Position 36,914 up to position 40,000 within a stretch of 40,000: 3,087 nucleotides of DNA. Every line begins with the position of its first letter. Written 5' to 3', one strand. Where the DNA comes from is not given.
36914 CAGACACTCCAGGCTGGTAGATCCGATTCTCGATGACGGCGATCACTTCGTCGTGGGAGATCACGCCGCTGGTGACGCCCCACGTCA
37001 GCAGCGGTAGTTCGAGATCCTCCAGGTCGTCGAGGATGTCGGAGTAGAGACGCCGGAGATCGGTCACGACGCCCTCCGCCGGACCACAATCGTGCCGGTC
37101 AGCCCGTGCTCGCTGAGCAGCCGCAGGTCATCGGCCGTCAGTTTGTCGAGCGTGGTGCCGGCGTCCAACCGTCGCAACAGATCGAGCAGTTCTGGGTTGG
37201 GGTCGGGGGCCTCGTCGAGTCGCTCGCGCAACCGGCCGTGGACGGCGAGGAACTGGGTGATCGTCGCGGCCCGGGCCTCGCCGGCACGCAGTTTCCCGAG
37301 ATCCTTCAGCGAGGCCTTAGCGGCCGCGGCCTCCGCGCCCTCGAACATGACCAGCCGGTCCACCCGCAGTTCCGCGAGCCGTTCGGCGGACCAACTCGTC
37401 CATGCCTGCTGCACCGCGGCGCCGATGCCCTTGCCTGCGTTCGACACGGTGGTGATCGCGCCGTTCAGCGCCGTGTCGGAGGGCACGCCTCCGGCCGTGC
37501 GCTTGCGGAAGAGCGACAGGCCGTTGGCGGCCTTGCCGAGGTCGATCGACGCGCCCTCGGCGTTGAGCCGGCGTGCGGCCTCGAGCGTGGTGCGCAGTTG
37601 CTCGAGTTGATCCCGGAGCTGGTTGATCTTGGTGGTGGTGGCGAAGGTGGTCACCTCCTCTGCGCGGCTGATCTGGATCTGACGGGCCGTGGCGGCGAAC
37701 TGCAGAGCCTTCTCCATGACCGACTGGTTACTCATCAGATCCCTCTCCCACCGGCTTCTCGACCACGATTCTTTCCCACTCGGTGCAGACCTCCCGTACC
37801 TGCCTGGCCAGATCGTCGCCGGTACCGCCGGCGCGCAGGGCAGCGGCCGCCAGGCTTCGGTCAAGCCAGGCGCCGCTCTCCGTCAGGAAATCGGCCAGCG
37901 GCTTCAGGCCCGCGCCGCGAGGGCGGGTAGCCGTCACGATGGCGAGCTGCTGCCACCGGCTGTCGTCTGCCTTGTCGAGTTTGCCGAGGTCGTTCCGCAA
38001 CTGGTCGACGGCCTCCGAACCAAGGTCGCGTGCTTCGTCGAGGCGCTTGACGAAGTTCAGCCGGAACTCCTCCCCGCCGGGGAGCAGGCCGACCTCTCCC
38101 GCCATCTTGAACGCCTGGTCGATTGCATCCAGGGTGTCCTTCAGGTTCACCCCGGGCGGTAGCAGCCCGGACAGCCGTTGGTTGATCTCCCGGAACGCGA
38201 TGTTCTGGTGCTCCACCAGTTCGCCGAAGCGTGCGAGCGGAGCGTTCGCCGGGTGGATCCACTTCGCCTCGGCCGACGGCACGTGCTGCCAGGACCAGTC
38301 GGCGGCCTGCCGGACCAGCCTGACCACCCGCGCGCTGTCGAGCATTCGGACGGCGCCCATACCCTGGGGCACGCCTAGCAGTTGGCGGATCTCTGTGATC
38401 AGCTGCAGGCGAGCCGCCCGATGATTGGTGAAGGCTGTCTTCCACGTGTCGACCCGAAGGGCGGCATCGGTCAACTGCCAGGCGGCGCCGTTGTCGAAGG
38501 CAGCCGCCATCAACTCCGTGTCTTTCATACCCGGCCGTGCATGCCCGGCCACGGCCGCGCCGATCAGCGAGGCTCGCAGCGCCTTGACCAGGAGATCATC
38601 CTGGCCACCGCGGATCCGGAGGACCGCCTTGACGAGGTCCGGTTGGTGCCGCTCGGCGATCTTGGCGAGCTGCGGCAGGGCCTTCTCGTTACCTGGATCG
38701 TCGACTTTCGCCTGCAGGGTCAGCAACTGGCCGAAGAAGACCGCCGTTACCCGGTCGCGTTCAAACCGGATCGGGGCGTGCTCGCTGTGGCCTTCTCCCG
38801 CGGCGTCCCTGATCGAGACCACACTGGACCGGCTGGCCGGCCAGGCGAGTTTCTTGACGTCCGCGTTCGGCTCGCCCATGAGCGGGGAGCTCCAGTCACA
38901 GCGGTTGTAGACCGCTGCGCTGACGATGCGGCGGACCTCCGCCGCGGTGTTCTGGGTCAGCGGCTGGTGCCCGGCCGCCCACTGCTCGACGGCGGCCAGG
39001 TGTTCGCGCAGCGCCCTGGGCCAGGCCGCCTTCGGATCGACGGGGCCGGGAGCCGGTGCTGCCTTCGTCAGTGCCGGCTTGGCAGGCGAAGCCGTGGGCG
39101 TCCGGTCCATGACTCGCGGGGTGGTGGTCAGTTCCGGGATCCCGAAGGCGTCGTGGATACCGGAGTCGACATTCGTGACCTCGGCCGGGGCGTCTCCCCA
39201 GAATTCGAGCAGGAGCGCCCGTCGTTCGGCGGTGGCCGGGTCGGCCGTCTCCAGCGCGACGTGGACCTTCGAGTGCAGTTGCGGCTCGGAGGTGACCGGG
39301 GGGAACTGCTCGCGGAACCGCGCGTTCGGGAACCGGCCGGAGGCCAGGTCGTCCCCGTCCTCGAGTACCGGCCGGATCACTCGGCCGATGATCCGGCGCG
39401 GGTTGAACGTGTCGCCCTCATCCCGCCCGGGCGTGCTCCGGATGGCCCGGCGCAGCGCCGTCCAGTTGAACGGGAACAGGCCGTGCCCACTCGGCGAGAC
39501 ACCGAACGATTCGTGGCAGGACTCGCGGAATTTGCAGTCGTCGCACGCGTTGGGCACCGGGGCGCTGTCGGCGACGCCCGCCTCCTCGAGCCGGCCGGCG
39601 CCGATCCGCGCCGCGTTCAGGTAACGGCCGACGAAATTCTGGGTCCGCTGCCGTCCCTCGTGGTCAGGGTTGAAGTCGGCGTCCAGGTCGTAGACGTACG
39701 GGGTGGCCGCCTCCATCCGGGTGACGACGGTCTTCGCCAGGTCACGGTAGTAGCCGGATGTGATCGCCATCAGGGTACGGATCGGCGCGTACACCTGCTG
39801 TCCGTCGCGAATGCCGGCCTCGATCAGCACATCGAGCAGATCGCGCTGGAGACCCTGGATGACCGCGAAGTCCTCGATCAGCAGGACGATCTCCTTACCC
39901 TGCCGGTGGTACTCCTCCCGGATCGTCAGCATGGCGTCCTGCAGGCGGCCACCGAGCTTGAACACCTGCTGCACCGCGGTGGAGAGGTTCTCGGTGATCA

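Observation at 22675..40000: Dpd-type 7-deazaguanine DNA modification/restriction island next to tRNA-Met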

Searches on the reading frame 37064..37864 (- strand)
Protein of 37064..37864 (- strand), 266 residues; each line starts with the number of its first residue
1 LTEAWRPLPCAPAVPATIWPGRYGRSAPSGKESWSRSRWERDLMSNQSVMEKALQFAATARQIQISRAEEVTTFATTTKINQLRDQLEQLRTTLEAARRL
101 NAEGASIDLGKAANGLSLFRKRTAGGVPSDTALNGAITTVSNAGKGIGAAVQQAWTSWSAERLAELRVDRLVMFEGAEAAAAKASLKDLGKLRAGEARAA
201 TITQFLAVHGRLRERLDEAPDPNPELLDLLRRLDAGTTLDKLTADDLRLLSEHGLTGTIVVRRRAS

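Call 8: search_protein_families(library=ncbifam, proteins=[window:37064-37864:-], max_evalue=0.01)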
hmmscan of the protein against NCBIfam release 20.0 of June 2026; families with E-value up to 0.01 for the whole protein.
window:37064-37864:- (266 aa): 0 families

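Call 10: search_protein_families(library=pfam, proteins=[window:37064-37864:-], max_evalue=0.1)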
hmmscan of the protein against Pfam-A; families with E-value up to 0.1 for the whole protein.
window:37064-37864:- (266 aa): 2 families
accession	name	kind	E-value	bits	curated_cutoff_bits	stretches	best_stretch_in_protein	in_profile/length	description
PF05615.18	THOC7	-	0.024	15.4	28.7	1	36-102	47-111/136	Tho complex subunit 7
PF09104.16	BRCA-2_OB3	-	0.092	12.8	24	0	54-98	78-123/139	BRCA2, oligonucleotide/oligosaccharide-binding, domain 3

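Call 11: search_protein_families(library=padloc, proteins=[window:37064-37864:-], max_evalue=0.01)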
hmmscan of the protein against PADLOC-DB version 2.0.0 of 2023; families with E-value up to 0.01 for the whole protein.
window:37064-37864:- (266 aa): 0 families

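Call 27: find_homologous_proteins(query=window:37064-37735:-, max_evalue=0.001)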
Query window:37064-37735:- (223 aa): 8 proteins with E <= 0.001 among 3922 candidates.
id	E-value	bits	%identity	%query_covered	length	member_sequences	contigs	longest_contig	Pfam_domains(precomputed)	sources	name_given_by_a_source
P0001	2.2e-131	453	100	100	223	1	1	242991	-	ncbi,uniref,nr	ncbi:hypothetical protein [Actinoplanes sp. DH11]|uniref:hypothetical protein n=1 Tax=Actinoplanes s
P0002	7.3e-120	416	92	100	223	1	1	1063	-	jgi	jgi:hypothetical protein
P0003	2.2e-89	317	72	100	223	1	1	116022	-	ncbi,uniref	ncbi:hypothetical protein [Polymorphospora sp. NPDC050346]|uniref:hypothetical protein n=1 Tax=Polym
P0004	5.0e-60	221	54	100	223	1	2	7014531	-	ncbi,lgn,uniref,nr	ncbi:hypothetical protein [Micromonospora parathelypteridis]|uniref:Uncharacterized protein n=1 Tax=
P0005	6.3e-60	220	53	100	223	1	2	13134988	-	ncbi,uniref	ncbi:hypothetical protein [Dactylosporangium darangshiense]|uniref:Uncharacterized protein n=1 Tax=D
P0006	6.7e-59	217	54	100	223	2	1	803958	-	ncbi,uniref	ncbi:hypothetical protein ACFT9M_00845 [Micromonospora purpureochromogenes]|uniref:hypothetical prot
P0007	2.7e-58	215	52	100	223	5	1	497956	-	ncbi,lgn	ncbi:hypothetical protein [Micromonospora arida]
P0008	7.1e-57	210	52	100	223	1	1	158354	-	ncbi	ncbi:hypothetical protein ACVCAH_17850 [Micromonospora sp. LZ34]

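Call 28: find_encoding_contigs(protein=P0001, flank=10000, max_places=3)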
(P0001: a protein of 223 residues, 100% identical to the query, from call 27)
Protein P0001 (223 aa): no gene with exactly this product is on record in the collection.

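Call 55: search_protein_representatives(alignment_id=A2)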
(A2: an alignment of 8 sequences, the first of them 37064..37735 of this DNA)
Query: 8 sequences, 223 profile positions. Proteins with E-value up to 0.001 (for the whole library): 104; up to 1e-10: 70; up to 1e-30: 9. The best 104 are listed.
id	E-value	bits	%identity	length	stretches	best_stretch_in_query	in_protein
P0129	7.2e-87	307.0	-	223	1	1-223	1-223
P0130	5.7e-81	287.7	-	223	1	1-220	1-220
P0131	1.0e-60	221.5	-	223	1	1-222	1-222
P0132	5.7e-58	212.5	-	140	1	84-223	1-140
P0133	2.0e-35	138.8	-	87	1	138-222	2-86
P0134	2.1e-34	135.5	-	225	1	1-222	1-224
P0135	3.5e-34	134.7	-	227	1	1-220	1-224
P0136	7.2e-33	130.4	-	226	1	4-221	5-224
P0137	8.5e-31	123.6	-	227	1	1-223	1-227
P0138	1.1e-30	123.2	-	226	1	4-221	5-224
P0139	1.2e-30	123.2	-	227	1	3-223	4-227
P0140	1.7e-30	122.6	-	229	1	2-221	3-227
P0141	5.2e-30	121.1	-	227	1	5-220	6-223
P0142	2.7e-29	118.7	-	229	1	1-222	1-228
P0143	4.8e-29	117.9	-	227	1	4-222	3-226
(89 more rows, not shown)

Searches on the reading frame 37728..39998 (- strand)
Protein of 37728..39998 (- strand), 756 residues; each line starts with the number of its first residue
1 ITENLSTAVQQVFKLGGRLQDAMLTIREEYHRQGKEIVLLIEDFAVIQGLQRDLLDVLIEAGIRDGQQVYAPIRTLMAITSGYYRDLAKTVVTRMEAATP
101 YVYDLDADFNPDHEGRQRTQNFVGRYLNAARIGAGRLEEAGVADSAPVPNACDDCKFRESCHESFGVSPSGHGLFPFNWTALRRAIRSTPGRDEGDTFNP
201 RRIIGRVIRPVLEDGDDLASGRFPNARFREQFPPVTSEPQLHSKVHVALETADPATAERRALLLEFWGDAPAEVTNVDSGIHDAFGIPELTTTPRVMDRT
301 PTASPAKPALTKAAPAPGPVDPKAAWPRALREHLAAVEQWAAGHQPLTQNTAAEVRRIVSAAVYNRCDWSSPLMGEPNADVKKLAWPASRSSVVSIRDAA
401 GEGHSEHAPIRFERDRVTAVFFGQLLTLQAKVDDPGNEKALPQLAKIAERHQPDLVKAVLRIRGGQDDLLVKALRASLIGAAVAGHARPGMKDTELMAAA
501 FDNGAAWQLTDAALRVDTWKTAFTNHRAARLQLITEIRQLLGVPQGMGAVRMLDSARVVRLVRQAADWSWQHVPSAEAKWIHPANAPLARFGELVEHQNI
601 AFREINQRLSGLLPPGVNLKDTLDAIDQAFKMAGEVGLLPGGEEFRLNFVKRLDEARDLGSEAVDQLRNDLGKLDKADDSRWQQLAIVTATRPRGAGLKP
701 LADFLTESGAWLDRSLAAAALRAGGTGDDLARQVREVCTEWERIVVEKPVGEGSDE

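Call 8: search_protein_families(library=ncbifam, proteins=[window:37728-39974:-], max_evalue=0.01)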
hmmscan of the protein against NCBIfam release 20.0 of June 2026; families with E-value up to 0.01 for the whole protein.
window:37728-39974:- (748 aa): 1 family
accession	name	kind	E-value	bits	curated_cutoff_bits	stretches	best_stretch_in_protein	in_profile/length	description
NF041065.1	DpdH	equivalog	1.6e-210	702.2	450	1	2-733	275-1014/1014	protein DpdH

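Call 10: search_protein_families(library=pfam, proteins=[window:37728-39998:-], max_evalue=0.1)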
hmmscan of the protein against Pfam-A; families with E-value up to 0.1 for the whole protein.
window:37728-39998:- (756 aa): 0 families

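Call 11: search_protein_families(library=padloc, proteins=[window:37728-39998:-], max_evalue=0.01)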
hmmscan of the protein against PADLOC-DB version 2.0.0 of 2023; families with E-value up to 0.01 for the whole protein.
window:37728-39998:- (756 aa): 11 families
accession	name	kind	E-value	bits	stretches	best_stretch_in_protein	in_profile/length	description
PDLC02891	DpdH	-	3.3e-218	725.5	1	3-746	266-1003/1009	DpdH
PDLC02882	DpdH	-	1.2e-43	146.9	1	19-378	304-676/1054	DpdH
PDLC02885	DpdH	-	1.8e-41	140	1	11-374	296-659/1022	DpdH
PDLC02883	DpdH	-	8.5e-37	124.9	1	2-370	271-617/1013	DpdH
PDLC02881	DpdH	-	9.8e-37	124.4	1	7-358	291-670/1071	DpdH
PDLC02879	DpdH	-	5.1e-34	115.3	1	9-357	294-650/1064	DpdH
PDLC02878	DpdH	-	2.8e-32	109.7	1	22-293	296-559/1015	DpdH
PDLC02875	DpdH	-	5.1e-27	92.2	1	8-368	278-651/1030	DpdH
PDLC02888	DpdH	-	1.9e-24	84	1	9-236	299-529/622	DpdH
PDLC02884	DpdH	-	3.7e-18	62.9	1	20-226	347-561/1136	DpdH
PDLC02880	DpdH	-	4e-15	53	1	3-423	272-688/1025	DpdH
